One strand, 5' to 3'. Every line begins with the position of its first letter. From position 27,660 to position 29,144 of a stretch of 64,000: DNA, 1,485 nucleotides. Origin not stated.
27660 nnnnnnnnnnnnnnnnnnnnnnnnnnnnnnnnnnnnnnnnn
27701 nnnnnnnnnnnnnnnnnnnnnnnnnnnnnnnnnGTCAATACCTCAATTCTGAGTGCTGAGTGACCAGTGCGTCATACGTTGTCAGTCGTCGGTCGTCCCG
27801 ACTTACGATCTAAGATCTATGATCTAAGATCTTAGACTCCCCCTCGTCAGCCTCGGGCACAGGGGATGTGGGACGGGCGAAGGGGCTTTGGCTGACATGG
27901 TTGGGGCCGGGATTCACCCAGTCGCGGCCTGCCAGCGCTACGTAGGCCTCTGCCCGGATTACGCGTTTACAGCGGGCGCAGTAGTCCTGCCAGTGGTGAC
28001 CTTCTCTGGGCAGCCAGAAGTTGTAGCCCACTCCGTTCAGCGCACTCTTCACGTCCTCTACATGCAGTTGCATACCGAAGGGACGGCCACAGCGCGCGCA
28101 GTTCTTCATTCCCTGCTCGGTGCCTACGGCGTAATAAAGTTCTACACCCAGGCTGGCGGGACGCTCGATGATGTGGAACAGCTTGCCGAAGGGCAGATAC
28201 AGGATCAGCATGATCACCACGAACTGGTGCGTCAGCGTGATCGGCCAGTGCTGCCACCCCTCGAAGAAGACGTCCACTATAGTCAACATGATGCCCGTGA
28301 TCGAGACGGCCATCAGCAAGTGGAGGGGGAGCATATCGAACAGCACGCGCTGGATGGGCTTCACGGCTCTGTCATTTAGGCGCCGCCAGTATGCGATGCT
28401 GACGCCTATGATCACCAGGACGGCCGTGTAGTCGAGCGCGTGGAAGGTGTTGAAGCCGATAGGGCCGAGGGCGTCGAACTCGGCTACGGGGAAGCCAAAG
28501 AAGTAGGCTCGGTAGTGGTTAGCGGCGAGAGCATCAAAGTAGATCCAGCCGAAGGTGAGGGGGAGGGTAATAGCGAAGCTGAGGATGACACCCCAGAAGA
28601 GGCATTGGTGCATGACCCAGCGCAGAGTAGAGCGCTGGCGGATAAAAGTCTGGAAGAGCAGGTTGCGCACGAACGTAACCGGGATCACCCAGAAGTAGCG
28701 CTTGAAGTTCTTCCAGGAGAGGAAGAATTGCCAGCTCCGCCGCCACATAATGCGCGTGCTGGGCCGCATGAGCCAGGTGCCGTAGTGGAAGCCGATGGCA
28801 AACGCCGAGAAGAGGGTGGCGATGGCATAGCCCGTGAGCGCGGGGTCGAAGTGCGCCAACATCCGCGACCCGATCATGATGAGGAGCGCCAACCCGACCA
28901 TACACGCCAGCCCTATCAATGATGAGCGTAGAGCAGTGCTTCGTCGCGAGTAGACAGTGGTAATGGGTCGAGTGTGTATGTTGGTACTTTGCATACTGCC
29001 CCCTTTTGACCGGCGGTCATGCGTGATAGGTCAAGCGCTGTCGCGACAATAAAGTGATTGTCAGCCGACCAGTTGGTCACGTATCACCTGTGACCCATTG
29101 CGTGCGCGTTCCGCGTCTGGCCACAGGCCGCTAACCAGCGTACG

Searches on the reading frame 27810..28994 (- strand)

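Call 7: search_protein_families(library=pfam, proteins=[window:27810-28994:-])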
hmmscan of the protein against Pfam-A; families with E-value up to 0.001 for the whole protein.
window:27810-28994:- (394 aa): 0 families

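Call 47: search_protein_families(library=ncbifam, proteins=[window:27810-28994:-], max_evalue=0.001)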
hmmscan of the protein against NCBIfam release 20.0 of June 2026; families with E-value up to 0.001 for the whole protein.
window:27810-28994:- (394 aa): 1 family
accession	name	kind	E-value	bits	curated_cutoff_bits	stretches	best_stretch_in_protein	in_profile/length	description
NF038018.1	qmoC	equivalog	8.9e-08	32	300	1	108-282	205-358/360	quinone-interacting membrane-bound oxidoreductase complex subunit QmoC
